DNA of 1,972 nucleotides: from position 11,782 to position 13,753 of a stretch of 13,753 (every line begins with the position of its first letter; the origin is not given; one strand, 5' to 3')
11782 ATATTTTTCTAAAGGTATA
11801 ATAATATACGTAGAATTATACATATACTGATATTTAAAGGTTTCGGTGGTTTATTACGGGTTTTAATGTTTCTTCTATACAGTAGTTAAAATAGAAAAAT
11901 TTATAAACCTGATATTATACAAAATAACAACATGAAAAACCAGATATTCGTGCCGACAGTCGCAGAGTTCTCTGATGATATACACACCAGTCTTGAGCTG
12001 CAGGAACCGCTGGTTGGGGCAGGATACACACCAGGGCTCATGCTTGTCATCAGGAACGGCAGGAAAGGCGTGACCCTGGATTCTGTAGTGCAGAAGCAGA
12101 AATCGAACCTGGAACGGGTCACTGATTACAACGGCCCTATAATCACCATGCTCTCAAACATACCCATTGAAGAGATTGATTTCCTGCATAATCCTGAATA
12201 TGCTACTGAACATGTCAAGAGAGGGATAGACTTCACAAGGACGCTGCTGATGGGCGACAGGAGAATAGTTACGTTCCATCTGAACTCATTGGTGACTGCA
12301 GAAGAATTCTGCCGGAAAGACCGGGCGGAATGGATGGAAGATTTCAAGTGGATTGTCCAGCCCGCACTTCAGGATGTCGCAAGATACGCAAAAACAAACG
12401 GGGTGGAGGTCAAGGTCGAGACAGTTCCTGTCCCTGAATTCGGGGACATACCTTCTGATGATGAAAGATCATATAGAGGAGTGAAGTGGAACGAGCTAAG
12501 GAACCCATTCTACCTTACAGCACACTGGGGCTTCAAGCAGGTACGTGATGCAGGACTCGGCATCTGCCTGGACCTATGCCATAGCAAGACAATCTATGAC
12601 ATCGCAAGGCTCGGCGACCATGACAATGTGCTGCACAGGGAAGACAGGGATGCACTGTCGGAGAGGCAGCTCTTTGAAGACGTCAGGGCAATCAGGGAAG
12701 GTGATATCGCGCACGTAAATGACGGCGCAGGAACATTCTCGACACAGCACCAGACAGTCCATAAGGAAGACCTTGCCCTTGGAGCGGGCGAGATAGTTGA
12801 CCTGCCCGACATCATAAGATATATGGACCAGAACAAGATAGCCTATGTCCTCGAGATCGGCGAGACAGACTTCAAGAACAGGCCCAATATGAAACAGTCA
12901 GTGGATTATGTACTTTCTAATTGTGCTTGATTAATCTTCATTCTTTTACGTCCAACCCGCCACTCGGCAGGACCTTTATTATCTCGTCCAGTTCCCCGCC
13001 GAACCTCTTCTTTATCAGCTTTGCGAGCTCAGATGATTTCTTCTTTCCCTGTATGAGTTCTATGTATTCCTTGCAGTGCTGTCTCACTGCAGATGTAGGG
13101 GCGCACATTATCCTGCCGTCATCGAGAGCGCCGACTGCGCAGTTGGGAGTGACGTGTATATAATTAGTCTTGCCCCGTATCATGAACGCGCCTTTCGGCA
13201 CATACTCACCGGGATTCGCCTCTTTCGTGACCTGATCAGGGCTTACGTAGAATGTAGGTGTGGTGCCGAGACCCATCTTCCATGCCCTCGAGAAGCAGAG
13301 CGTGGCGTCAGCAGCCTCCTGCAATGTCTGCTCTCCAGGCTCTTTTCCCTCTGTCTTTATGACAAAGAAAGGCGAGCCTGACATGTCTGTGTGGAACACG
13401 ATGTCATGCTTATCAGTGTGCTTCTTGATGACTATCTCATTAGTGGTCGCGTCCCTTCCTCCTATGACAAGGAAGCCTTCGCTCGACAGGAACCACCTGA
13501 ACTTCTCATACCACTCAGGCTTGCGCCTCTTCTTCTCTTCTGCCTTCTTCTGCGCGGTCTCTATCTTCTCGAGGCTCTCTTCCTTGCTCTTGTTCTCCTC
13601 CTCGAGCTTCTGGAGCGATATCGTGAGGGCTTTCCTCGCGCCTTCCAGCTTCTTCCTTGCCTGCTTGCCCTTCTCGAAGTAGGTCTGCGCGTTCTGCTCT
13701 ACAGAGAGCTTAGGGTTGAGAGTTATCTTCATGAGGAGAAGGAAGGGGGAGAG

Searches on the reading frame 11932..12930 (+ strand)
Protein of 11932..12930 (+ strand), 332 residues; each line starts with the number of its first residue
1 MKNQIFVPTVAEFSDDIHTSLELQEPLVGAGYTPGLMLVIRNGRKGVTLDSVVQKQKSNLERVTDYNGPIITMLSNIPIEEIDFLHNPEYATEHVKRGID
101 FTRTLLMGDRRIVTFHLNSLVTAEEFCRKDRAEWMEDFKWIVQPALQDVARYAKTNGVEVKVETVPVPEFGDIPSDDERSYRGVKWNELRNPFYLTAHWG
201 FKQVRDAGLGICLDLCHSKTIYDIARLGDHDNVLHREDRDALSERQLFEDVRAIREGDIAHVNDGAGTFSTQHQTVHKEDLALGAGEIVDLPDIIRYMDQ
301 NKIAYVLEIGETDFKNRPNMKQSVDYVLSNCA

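Call 3: search_protein_families(library=pfam, proteins=[window:11932-12930:+], max_evalue=0.1)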
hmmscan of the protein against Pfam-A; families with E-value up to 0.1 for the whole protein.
window:11932-12930:+ (332 aa): 1 family
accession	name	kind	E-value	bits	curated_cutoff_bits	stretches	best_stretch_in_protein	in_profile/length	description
PF01261.30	AP_endonuc_2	-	8.3e-06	26.1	31.1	1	89-325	64-244/249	Xylose isomerase-like TIM barrel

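Call 4: search_protein_families(library=ncbifam, proteins=[window:11932-12930:+], max_evalue=0.1)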
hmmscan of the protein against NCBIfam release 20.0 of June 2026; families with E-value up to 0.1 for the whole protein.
window:11932-12930:+ (332 aa): 0 families

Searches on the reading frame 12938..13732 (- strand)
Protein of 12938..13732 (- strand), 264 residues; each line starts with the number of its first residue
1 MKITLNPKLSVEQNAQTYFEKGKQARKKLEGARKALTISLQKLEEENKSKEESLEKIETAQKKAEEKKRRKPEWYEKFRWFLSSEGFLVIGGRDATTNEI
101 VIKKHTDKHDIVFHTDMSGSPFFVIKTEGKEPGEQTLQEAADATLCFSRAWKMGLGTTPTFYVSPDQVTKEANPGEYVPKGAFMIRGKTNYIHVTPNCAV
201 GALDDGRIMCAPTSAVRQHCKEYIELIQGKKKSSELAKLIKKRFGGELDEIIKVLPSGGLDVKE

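Call 3: search_protein_families(library=pfam, proteins=[window:12938-13732:-], max_evalue=0.1)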
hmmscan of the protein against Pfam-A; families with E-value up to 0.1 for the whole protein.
window:12938-13732:- (264 aa): 3 families
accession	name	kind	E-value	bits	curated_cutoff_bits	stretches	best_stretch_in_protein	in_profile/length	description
PF05670.18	NFACT-R_1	-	8.5e-32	110.4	29.8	1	77-187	1-112/112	NFACT protein RNA binding domain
PF05833.16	NFACT_N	-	2.6e-05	23.6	31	1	1-62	369-426/456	NFACT N-terminal and middle domains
PF18297.6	NFACT-R_2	-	0.00046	20.7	26.9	1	79-150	2-69/104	NFACT protein RNA binding domain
